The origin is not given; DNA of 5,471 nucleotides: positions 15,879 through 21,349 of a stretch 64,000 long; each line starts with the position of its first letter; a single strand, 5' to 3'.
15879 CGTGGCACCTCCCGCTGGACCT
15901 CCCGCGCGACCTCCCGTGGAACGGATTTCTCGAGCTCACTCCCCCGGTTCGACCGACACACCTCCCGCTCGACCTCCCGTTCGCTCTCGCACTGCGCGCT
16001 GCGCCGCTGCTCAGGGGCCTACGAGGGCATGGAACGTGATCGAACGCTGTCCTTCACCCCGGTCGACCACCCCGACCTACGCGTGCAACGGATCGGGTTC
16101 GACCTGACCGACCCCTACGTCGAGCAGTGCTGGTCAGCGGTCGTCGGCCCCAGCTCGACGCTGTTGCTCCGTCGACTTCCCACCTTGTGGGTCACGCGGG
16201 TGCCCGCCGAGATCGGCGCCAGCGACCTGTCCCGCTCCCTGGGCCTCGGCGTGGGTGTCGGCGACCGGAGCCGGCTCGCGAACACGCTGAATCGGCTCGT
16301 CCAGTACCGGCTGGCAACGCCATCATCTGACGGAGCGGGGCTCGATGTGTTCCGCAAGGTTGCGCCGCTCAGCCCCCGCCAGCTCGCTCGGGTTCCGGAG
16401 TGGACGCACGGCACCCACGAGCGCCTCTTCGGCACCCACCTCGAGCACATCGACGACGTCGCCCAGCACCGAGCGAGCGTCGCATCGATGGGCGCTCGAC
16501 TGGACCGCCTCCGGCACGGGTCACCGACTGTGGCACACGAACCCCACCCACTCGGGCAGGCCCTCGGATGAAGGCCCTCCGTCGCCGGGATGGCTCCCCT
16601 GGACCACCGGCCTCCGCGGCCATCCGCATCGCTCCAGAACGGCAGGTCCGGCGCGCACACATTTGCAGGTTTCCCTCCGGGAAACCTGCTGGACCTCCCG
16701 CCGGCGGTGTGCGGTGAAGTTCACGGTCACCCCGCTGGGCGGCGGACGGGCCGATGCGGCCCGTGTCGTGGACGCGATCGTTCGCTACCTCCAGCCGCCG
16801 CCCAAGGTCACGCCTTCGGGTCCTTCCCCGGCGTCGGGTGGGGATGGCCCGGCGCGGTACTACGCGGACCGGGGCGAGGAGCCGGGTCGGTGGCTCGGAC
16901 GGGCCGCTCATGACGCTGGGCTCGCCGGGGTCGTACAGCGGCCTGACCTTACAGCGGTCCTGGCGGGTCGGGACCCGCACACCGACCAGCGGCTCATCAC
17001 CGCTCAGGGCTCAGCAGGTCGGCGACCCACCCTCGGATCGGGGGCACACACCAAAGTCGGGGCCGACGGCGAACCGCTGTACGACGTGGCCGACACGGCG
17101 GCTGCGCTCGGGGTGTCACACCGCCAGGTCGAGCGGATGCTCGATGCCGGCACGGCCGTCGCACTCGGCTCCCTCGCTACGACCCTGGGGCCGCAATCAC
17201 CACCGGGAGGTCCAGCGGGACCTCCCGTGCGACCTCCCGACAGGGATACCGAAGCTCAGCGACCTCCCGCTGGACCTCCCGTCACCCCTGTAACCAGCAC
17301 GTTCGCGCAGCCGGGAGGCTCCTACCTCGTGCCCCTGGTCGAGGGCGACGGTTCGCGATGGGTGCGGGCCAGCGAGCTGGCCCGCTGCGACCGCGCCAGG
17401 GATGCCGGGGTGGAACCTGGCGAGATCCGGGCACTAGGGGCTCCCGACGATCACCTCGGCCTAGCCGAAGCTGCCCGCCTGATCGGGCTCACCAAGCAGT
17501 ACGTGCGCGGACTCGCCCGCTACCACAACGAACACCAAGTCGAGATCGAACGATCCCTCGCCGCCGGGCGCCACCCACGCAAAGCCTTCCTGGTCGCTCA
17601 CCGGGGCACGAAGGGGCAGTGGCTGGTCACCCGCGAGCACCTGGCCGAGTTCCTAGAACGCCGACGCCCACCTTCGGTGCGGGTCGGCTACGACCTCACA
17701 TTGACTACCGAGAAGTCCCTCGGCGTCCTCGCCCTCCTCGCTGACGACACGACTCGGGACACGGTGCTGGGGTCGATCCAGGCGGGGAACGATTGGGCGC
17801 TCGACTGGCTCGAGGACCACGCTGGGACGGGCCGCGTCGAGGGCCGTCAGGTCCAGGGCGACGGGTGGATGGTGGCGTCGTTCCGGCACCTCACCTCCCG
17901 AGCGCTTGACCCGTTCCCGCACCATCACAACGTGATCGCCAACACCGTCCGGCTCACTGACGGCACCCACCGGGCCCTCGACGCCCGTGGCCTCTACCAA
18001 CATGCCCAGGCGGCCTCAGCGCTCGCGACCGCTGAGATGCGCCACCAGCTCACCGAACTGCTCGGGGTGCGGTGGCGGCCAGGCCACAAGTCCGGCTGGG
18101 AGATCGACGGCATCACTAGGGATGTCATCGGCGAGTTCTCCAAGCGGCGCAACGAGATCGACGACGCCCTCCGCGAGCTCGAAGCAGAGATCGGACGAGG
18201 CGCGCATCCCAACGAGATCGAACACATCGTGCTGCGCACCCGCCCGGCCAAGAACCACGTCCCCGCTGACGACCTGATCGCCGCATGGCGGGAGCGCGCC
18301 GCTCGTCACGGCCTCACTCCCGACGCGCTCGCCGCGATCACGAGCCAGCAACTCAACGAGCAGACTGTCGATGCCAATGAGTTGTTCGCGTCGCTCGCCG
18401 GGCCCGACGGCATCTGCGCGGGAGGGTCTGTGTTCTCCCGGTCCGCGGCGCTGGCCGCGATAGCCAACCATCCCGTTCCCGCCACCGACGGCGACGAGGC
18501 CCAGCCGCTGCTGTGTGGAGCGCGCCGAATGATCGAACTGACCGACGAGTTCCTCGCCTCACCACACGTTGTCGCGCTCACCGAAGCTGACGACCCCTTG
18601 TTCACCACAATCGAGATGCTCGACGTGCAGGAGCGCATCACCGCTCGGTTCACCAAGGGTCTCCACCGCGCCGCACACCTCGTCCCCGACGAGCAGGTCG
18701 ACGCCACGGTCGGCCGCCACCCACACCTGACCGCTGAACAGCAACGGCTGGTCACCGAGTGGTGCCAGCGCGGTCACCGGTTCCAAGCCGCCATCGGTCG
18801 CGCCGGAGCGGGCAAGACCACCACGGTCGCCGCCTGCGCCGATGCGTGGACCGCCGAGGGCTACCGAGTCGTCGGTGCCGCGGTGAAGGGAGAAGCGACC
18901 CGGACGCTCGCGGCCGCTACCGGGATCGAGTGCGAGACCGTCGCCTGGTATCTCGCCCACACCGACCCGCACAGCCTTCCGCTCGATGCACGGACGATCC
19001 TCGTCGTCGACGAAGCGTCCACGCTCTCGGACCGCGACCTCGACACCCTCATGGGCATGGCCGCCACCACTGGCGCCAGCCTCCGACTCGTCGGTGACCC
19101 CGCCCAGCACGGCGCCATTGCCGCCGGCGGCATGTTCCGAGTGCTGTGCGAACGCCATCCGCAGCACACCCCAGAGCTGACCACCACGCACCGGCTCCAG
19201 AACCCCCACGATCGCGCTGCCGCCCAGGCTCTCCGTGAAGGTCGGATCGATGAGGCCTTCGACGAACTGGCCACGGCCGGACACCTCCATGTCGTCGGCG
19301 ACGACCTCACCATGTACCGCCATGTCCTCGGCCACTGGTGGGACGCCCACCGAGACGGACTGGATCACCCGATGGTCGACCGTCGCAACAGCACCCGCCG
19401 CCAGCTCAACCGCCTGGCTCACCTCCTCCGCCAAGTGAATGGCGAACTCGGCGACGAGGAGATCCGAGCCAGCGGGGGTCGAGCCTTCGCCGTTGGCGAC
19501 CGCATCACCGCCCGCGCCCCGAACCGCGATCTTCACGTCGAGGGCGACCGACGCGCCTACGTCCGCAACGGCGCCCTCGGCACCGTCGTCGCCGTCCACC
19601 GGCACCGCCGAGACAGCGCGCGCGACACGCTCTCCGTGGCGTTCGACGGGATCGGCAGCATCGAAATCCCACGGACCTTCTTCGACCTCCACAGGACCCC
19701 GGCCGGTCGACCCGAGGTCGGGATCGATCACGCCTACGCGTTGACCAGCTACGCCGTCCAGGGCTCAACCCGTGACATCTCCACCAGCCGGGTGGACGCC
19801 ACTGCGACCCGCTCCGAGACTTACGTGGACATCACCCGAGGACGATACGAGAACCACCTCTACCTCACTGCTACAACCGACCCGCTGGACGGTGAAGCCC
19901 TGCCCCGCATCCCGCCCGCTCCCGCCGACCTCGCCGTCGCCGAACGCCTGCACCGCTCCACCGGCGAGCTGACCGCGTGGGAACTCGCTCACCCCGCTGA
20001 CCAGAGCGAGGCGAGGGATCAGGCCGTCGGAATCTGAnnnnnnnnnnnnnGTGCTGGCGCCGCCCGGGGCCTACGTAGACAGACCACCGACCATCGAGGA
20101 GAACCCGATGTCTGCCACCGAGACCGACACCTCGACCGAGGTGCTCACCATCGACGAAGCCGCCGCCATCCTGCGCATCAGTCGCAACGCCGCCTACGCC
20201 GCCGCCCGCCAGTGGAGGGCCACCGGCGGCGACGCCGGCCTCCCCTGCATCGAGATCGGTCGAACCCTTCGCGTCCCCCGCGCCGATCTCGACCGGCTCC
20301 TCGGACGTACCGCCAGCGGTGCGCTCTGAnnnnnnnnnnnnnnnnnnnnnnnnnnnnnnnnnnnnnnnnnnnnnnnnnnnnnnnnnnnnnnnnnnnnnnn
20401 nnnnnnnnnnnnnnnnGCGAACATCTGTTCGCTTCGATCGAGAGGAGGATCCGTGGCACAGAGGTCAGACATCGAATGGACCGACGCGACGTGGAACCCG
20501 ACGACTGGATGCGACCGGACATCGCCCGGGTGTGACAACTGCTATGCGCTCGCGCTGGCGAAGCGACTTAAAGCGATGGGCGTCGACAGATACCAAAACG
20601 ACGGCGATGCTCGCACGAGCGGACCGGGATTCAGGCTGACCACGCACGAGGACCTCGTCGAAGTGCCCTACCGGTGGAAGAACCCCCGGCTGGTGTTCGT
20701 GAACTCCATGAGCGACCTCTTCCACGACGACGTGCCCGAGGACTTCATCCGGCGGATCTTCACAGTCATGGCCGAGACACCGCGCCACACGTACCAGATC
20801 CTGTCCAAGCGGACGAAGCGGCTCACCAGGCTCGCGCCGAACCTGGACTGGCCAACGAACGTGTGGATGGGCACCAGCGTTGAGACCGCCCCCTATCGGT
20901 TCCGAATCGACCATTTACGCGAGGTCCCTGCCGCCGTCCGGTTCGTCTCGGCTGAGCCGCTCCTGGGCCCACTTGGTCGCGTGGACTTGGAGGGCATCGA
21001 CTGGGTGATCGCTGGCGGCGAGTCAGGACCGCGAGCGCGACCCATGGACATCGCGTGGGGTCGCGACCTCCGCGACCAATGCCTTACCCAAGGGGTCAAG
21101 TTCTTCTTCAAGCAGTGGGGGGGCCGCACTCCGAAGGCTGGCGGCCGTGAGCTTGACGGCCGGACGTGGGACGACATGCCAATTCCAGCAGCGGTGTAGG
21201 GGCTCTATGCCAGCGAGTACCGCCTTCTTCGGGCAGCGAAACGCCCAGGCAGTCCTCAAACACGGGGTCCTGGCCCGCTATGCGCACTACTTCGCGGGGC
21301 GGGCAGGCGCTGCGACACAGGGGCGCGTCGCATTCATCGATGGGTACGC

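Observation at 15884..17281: Eleven copies of (G/C)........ with strict 12-bp phasing, spread over the divergent promoter, the oriT candidate and the relaxase ORF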

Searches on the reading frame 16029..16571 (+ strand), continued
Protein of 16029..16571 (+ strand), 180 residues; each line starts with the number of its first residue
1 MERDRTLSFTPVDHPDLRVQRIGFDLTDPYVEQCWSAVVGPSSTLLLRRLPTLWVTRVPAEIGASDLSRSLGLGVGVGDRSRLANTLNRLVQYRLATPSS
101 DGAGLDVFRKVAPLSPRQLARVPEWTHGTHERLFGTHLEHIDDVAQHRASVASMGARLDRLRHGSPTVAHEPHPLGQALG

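Call 77: get_annotated_region(hit=H1, flank=6000)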
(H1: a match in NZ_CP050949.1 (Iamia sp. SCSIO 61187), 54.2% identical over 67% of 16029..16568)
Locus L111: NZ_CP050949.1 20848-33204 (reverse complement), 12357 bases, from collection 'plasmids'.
description: Iamia sp. SCSIO 61187 plasmid unnamed1, complete sequence
organism: Iamia sp. SCSIO 61187 (NCBI taxid 2722752)
taxonomy: Bacteria; Actinomycetota; Acidimicrobiia; Acidimicrobiales; Iamiaceae; Iamia; Iamia sp. SCSIO 61187
host: -; source: whole organism,ocean sediment; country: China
typing (MOB-suite, as given by PLSDB): non-mobilizable
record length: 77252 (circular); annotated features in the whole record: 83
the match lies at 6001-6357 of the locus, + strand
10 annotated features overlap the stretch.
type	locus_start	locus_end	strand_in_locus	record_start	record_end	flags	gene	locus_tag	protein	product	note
CDS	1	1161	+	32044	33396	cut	-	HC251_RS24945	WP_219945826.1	NAD(P)/FAD-dependent oxidoreductase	-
CDS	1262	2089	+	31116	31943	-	lgt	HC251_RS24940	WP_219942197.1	prolipoprotein diacylglyceryl transferase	GO:0009249 - protein lipoylation [Evidence IEA]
CDS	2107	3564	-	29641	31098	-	-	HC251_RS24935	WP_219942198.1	bacterial transcriptional activator domain-containing protein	-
CDS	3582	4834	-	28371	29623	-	-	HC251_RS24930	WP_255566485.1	IS3 family transposase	-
CDS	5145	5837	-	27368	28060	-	-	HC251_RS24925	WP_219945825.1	hypothetical protein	-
CDS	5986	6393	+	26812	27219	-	-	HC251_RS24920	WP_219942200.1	hypothetical protein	-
CDS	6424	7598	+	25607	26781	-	-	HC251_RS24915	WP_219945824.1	IS3 family transposase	-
CDS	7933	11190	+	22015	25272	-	mobF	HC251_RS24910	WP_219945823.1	MobF family relaxase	-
CDS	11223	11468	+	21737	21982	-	-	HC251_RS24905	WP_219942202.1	helix-turn-helix domain-containing protein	-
CDS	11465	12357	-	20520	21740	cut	-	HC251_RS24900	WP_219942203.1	MFS transporter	GO:0055085 - transmembrane transport [Evidence IEA]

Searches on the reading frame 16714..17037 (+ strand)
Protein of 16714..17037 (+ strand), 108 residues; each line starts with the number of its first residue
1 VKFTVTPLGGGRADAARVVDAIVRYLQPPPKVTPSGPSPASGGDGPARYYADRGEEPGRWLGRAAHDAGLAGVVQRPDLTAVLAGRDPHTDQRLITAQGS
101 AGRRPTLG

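Call 40: find_related_loci(query=A2, collection=metagenome_contigs, flank=3000)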
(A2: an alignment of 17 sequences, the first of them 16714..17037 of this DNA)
Query A2 (108 aa) in metagenome_contigs; peptide patterns used: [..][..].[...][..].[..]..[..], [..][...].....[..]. (x = any residue, [..] = any of these).
600 stretches matched a pattern (row limit reached: there are more); 116 encode a relative of the query (tblastn E <= 1e-3); the best 80 are kept; 80 distinct loci.
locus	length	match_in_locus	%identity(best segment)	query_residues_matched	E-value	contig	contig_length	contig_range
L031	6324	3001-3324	98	1-108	3e-66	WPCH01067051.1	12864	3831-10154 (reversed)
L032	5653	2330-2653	98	1-108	3e-66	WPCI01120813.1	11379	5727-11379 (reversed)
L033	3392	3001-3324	84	1-108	1e-55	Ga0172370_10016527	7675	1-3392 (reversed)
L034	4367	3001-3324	84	1-108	3e-55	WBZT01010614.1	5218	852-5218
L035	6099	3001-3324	81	1-108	7e-54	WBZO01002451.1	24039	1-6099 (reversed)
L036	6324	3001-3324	81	1-108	5e-53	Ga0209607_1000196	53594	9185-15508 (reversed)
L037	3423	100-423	81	1-108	5e-53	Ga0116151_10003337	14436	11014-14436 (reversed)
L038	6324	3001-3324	81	1-108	9e-53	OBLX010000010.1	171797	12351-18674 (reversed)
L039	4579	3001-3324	85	1-108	4e-51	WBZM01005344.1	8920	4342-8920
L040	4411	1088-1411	83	1-108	7e-50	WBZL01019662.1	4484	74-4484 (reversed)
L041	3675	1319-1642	82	1-108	3e-49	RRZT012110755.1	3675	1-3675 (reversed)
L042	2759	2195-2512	77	1-108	9e-48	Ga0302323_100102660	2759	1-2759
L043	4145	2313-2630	79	1-108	3e-47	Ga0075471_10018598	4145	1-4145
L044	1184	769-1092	73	1-108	8e-49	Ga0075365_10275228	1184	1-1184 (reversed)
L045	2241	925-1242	77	1-108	2e-46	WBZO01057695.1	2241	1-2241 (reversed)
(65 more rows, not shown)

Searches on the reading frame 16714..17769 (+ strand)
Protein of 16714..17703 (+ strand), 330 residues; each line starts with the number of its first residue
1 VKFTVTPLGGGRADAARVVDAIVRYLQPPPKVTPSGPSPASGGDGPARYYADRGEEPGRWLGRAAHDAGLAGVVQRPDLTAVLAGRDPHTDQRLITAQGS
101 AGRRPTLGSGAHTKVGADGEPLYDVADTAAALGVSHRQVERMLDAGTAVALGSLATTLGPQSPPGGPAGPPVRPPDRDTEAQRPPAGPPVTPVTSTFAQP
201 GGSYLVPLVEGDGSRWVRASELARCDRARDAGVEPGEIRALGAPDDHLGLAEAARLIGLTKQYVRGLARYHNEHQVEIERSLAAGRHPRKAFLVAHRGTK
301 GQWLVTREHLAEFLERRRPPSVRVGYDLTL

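Call 34: find_homologous_proteins(query=window:16714-17703:+, max_evalue=0.00001)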
Query window:16714-17703:+ (330 aa): 50 proteins with E <= 0.00001 among 8000 candidates.
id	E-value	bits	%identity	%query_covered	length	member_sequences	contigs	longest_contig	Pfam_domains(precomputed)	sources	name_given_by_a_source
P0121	9.7e-151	520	78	95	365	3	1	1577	PF12728.14,PF08751.18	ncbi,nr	ncbi:MAG TPA: relaxase domain-containing protein, partial [Acidimicrobiales bacterium]|nr:relaxase d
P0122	2.2e-123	430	63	100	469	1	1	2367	PF08751.18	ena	-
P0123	2.3e-113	397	59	100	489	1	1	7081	PF12728.14,PF08751.18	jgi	jgi:hypothetical protein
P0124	6.0e-111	389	62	100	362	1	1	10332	PF08751.18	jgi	jgi:hypothetical protein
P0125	5.3e-103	363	58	100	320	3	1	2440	PF08751.18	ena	-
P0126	3.4e-99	350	56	100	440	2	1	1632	PF08751.18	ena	-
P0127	1.6e-98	348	60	90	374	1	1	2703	PF08751.18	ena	-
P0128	5.2e-92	327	52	100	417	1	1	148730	PF08751.18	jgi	jgi:hypothetical protein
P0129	6.1e-92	326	63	75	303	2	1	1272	PF12728.14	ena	-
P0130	2.2e-87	311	67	72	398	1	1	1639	PF08751.18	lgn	-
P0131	2.1e-85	305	62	74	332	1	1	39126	-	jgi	jgi:hypothetical protein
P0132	1.2e-84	302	51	100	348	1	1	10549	PF08751.18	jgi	jgi:hypothetical protein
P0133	1.8e-84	302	60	81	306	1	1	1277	PF08751.18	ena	-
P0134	9.3e-84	299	75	58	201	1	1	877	PF08751.18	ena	-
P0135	5.6e-82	294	50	100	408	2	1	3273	PF08751.18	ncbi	ncbi:MAG: relaxase domain-containing protein, partial [Acidimicrobiia bacterium]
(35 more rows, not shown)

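Call 75: predict_structure(alignment_id=A3)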
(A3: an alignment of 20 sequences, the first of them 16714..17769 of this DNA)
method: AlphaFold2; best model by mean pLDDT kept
length: 352 residues; sequences in the alignment: 20
mean_pLDDT: 63.6   pTM: 0.49
mean pLDDT of the five models: 63.6, 60.9, 60.3, 54.7, 51.7
residues with pLDDT >= 90: 70; 70-90: 87; 50-70: 51; < 50: 144
segments of 3 or more residues with pLDDT < 50: 1-18, 20-57, 93-110, 159-171, 176-196, 320-352
pLDDT, mean of each block of 10 residues (from residue 1): 33 45 42 32 42 45 61 60 55 39 33 76 84 83 88 60 40 46 38 50 90 90 85 87 92 87 92 95 88 92 95 78 29 40 41 40
secondary structure, 60 per line:
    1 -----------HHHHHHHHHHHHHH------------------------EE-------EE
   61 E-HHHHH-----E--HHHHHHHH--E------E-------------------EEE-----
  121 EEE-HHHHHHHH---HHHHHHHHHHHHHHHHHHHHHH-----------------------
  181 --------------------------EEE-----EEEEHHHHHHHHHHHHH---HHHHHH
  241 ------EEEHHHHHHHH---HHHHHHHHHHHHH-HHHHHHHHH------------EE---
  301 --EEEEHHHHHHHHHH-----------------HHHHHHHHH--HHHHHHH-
elements in order: H12-25 E59-61 H63-67 H76-83 E113-115 E121-123 H125-132 H136-157 E207-209 E215-218 H219-231 H235-240 E247-249 H250-257 H261-273 H275-283 E303-306 H307-316 H334-342 H345-351

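Call 87: fold_search(model_id=the predicted structure, library=pdb)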
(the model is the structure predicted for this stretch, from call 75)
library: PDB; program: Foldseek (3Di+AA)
matches with E <= 10: 90; with E <= 0.001: 0
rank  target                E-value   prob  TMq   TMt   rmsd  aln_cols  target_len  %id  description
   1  5c8e_C                4.2e-01  0.51  0.14  0.17  15.0       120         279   18  Crystal structure of Thermus thermophilus CarH bound to adenosylcobalamin and a 26-bp DNA segment (released 2015-09-30)
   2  5i44_B                6.6e-01  0.95  0.12  0.57   1.6        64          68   17  Structure of RacA-DNA complex; P21 form (released 2016-05-04)
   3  3lmm_B                6.6e-01  0.06  0.11  0.08  18.2       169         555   16  Crystal Structure of the DIP2311 protein from Corynebacterium diphtheriae, Northeast Structural Genomics Consortium Ta (released 2010-02-16)
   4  9e8g_Y                7.4e-01  0.13  0.11  0.10  14.7       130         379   18  Nub1/Fat10-processing human 26S proteasome bound to Txnl1 with Rpt5 at top of spiral staircase (released 2024-12-04)
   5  4pm3_B                7.8e-01  0.57  0.15  0.40  10.8       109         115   11  Structure of the double-stranded DNA binding type IV secretion protein TraN from Enterococcus (released 2014-07-30)
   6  5a5t_E                7.8e-01  0.11  0.10  0.09  16.5       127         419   12  Structure of mammalian eIF3 in the context of the 43S preinitiation complex (released 2015-09-09)
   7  6ama_B                9.8e-01  0.66  0.12  0.63   6.7        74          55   15  Structure of S. coelicolor/S. venezuelae BldC-smeA-ssfA complex to 3.09 Angstrom (released 2018-03-28)
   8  9cgc_Q                9.8e-01  0.12  0.10  0.09  16.4       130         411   13  Yeast 26S proteasome non-substrate-engaged (S1 state) (released 2025-07-09)
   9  5i44_A                1.2e+00  0.89  0.13  0.63   1.7        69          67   16  Structure of RacA-DNA complex; P21 form (released 2016-05-04)
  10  5c8e_G                1.2e+00  0.28  0.14  0.17  15.0       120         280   18  Crystal structure of Thermus thermophilus CarH bound to adenosylcobalamin and a 26-bp DNA segment (released 2015-09-30)
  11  6ama_Y                1.4e+00  0.47  0.12  0.61   6.8        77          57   14  Structure of S. coelicolor/S. venezuelae BldC-smeA-ssfA complex to 3.09 Angstrom (released 2018-03-28)
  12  5c8e_B                1.4e+00  0.18  0.13  0.16  15.2       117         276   15  Crystal structure of Thermus thermophilus CarH bound to adenosylcobalamin and a 26-bp DNA segment (released 2015-09-30)
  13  7uv6_C                1.4e+00  0.07  0.10  0.14  10.3        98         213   19  Isoreticular, interpenetrating co-crystal of Replication Initiator Protein REPE54 and scaffold duplex (21mer) containi (released 2023-05-03)
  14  5c8f                  1.5e+00  0.25  0.14  0.17  14.0       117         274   18  Crystal structure of light-exposed full-length Thermus thermophilus CarH bound to cobalamin (released 2015-09-30)
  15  9nkf_X                1.5e+00  0.08  0.11  0.11  16.5       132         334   11  Structure of human substrate-free 26S proteasome in the presence of ATPgS and MG-132,SA-like state (composite map) (released 2025-05-07)
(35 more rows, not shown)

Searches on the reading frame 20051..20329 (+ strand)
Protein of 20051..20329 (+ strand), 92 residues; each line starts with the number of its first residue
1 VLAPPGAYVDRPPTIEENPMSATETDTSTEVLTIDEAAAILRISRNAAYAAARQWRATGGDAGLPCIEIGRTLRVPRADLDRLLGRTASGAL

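Call 62: search_protein_families(library=pfam, proteins=[window:20051-20329:+], max_evalue=0.01)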
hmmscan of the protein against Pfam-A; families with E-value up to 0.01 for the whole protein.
window:20051-20329:+ (92 aa): 3 families
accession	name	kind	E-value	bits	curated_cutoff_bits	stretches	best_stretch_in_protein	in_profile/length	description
PF12728.13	HTH_17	-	3.7e-09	37.2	27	1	31-84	1-47/51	Helix-turn-helix domain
PF13384.12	HTH_23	-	7.5e-05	22.9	24.6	1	31-65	17-50/50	Homeodomain-like domain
PF13518.12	HTH_28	-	0.0042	17.6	25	1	33-64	14-44/52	Helix-turn-helix domain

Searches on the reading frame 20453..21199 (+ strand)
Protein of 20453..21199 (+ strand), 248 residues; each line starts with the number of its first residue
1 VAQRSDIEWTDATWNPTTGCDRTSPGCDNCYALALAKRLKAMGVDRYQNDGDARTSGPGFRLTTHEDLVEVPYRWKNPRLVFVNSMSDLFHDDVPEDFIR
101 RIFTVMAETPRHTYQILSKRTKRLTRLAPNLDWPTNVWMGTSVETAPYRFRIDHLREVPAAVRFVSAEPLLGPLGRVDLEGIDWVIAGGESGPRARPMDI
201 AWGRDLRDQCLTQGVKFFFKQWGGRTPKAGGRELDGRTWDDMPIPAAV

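Call 13: search_protein_families(library=pfam, proteins=[window:20453-21199:+], max_evalue=0.01)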
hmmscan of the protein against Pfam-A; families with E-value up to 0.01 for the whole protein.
window:20453-21199:+ (248 aa): 2 families
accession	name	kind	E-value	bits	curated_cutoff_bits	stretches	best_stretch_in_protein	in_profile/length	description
PF07505.17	DUF5131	-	3e-100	335.2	28.9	1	5-243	2-243/243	Protein of unknown function (DUF5131)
PF17338.8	GP88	-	2.3e-05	24.8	24.4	1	20-148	38-165/230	Gene product 88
